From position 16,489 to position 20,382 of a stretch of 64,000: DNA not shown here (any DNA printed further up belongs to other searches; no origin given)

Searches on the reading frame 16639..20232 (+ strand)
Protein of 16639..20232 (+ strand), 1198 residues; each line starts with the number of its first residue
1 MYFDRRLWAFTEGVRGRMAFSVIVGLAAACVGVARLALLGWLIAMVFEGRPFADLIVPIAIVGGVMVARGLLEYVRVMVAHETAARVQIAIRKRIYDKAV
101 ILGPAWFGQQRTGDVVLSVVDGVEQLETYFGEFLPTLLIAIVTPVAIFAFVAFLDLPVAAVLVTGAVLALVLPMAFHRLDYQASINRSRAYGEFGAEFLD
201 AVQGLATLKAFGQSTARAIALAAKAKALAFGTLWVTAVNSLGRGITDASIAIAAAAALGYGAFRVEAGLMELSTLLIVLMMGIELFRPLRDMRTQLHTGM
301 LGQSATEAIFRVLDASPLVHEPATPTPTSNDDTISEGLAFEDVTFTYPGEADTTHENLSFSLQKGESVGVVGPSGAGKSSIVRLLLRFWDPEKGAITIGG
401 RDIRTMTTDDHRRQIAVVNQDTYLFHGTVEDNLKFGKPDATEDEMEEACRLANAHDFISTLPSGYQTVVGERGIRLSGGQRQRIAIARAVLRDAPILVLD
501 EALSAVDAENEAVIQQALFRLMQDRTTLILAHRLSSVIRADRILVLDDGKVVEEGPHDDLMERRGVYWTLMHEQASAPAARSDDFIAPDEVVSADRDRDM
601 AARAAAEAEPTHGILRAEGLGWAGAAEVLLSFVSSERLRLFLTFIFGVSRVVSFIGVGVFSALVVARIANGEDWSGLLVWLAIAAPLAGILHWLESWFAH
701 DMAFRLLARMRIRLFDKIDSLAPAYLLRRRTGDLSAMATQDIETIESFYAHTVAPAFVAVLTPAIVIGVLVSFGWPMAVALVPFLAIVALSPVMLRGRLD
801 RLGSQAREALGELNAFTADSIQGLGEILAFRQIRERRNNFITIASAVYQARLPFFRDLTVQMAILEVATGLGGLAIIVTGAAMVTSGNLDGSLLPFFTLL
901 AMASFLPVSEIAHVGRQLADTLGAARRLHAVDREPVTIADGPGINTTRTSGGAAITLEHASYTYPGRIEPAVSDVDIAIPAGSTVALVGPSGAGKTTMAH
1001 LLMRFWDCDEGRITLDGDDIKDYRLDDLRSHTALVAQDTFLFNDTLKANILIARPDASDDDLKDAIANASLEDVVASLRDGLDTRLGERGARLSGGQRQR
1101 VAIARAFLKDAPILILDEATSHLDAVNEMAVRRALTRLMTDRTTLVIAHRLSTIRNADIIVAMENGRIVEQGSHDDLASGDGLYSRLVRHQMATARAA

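Call 80: search_protein_families(library=pfam, proteins=[window:16639-20232:+], max_evalue=0.0001)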
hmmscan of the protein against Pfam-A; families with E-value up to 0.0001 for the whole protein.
window:16639-20232:+ (1198 aa): 13 families
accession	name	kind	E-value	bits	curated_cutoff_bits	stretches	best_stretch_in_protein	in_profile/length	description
PF00005.33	ABC_tran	-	2.2e-65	219.9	25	2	973-1121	2-137/137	ABC transporter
PF00664.28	ABC_membrane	-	1.5e-40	140.1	28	2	20-281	3-266/274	ABC transporter transmembrane region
PF02463.25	SMC_N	-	1e-11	45.1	40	1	1074-1164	135-212/220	RecF/RecN/SMC N terminal domain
PF13191.12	AAA_16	-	1.6e-06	29.2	32.6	0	365-411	24-64/167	AAA ATPase domain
PF13671.12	AAA_33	-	1.6e-06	28.9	27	0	986-1046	3-59/143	AAA domain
PF06414.18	Zeta_toxin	-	3.7e-06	27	22.3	0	986-1023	20-57/199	Zeta toxin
PF20720.3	nSTAND3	-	4e-06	27.1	27.2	0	984-1069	19-98/155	Novel STAND NTPase 3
PF13401.12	AAA_22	-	4.3e-06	27.5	27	0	985-1123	8-96/130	AAA domain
PF03193.22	RsgA_GTPase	-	9.1e-06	26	30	0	352-387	94-128/174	RsgA GTPase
PF00004.35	AAA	-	1.2e-05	26.2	21.2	0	986-1007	2-23/131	ATPase family associated with various cellular activities (AAA)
PF13304.12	AAA_21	-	2.9e-05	24.7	27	0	369-388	3-22/304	AAA domain, putative AbiEii toxin, Type IV TA system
PF13481.12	AAA_25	-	6.5e-05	23.1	27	0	978-1005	29-56/195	AAA domain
PF13479.12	AAA_24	-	6.7e-05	23.3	27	0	984-1030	4-47/195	AAA domain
